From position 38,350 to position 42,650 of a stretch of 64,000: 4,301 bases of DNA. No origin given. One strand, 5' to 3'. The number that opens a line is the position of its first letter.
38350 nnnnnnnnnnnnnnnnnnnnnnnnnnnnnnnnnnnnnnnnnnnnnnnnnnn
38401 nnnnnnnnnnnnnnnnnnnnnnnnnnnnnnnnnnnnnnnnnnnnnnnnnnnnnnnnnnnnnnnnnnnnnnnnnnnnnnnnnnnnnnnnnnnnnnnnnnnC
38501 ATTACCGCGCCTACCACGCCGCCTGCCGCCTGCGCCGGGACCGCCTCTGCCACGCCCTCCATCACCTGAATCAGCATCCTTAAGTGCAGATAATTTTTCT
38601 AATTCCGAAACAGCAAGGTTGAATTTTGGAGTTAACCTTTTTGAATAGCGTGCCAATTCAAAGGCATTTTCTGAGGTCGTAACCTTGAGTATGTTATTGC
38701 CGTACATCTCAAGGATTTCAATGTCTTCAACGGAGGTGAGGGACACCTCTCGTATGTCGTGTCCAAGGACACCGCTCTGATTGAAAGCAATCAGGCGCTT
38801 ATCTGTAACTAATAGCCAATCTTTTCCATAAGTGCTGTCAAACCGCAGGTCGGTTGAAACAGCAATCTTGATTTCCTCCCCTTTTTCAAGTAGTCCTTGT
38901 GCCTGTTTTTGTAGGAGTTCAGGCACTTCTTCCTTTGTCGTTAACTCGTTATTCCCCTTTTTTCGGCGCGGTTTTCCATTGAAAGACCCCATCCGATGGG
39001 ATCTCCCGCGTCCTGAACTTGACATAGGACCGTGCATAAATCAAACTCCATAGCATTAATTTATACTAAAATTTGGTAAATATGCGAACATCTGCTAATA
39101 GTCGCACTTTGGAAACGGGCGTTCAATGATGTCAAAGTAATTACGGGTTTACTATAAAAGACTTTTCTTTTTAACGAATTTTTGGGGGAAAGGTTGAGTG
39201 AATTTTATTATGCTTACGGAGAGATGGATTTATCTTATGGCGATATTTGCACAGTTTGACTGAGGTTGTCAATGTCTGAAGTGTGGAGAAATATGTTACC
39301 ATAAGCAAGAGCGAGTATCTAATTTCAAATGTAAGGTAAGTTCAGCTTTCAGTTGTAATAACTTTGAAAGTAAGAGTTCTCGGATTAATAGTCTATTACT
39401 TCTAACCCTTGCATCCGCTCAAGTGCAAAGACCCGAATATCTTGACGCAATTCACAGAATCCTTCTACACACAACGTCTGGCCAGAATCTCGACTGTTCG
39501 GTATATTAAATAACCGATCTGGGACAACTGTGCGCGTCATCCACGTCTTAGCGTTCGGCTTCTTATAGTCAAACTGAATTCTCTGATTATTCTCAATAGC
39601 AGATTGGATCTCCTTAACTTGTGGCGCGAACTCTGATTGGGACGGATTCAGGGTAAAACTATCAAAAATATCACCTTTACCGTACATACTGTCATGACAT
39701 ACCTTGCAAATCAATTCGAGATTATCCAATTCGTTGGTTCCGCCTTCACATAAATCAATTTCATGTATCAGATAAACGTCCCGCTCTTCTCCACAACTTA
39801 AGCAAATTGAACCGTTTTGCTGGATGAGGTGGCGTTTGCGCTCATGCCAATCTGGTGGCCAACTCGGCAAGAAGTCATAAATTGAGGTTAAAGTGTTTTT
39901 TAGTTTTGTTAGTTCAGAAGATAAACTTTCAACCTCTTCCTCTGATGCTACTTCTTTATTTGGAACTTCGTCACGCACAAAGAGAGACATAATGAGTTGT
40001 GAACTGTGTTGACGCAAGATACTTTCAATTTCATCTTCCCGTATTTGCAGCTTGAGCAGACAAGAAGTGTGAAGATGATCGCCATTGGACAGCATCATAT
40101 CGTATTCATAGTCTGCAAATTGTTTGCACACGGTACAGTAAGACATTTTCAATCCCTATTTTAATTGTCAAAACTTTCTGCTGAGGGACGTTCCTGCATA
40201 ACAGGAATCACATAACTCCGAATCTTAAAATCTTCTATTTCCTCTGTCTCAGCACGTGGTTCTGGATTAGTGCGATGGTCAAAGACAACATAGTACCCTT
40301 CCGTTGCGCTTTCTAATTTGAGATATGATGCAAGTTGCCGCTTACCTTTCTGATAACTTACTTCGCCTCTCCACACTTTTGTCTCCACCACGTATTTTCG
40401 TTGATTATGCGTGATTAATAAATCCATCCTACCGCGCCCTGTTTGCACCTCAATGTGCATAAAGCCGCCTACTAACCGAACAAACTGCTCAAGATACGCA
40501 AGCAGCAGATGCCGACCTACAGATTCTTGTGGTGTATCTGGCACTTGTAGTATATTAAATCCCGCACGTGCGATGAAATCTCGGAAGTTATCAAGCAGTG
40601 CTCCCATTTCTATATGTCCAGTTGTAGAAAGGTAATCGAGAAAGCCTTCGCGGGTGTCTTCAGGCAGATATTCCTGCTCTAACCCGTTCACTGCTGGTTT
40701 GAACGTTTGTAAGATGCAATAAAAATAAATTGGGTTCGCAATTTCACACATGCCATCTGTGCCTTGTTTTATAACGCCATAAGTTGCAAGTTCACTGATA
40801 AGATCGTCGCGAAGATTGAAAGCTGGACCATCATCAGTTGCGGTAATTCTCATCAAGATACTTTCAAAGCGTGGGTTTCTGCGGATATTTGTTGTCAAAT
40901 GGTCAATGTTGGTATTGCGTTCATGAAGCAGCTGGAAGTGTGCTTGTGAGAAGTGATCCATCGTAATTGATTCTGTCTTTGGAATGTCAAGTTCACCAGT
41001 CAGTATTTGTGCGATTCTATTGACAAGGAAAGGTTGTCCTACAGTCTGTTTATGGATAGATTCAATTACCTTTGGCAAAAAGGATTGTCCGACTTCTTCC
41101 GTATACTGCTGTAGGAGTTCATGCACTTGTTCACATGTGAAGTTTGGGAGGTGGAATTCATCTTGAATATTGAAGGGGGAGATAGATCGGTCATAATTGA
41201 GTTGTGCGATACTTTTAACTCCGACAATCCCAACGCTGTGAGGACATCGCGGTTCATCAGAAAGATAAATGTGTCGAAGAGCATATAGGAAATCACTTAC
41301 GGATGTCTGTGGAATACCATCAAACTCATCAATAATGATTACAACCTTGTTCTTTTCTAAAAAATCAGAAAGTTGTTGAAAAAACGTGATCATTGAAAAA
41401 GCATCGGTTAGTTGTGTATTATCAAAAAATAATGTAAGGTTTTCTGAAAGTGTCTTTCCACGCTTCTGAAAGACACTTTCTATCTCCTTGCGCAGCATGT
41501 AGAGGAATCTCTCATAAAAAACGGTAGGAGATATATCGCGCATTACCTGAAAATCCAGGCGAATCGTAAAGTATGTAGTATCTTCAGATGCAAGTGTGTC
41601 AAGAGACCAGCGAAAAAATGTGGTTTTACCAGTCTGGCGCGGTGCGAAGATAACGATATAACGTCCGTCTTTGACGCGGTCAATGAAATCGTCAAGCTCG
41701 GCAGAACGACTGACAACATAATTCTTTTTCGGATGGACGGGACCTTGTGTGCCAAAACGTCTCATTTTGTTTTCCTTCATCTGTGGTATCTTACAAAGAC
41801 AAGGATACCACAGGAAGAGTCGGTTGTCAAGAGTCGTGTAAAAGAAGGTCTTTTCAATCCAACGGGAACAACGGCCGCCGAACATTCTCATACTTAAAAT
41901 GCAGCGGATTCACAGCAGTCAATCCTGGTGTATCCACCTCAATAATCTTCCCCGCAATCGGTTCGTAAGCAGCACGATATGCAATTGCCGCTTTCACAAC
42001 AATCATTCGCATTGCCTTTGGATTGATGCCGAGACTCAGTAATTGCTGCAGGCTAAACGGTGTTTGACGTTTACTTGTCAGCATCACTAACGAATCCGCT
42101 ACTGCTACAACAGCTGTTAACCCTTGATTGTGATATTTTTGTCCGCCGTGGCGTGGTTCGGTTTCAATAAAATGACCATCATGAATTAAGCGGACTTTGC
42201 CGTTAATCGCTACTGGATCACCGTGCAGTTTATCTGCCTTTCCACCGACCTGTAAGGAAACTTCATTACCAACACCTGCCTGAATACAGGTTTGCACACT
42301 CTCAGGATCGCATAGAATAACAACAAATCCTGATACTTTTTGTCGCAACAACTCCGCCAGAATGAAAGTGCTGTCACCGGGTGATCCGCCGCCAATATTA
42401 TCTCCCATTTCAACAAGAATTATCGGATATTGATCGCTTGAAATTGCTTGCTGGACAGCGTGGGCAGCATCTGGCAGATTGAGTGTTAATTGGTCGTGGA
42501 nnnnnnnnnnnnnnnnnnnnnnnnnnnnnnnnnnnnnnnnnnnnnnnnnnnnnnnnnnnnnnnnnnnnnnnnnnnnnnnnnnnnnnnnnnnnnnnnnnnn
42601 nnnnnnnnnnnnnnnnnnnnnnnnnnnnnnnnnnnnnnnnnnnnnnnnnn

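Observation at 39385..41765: Two-gene ATPase/PD-(D/E)xK plus zinc-finger/HNH/WYL cassette: candidate undescribed defence system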

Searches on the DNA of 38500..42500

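Call 56: search_rna_families(source=window, start=38500, end=42500, threshold=evalue, max_evalue=1)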
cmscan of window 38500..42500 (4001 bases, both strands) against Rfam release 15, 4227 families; matches with E-value up to 1: 1.
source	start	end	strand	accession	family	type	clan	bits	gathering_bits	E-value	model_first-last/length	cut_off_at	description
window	38500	38598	+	RF01390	isrG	Gene; sRNA;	-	20.2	100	0.017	182-279/279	5'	isrG Hfq binding RNA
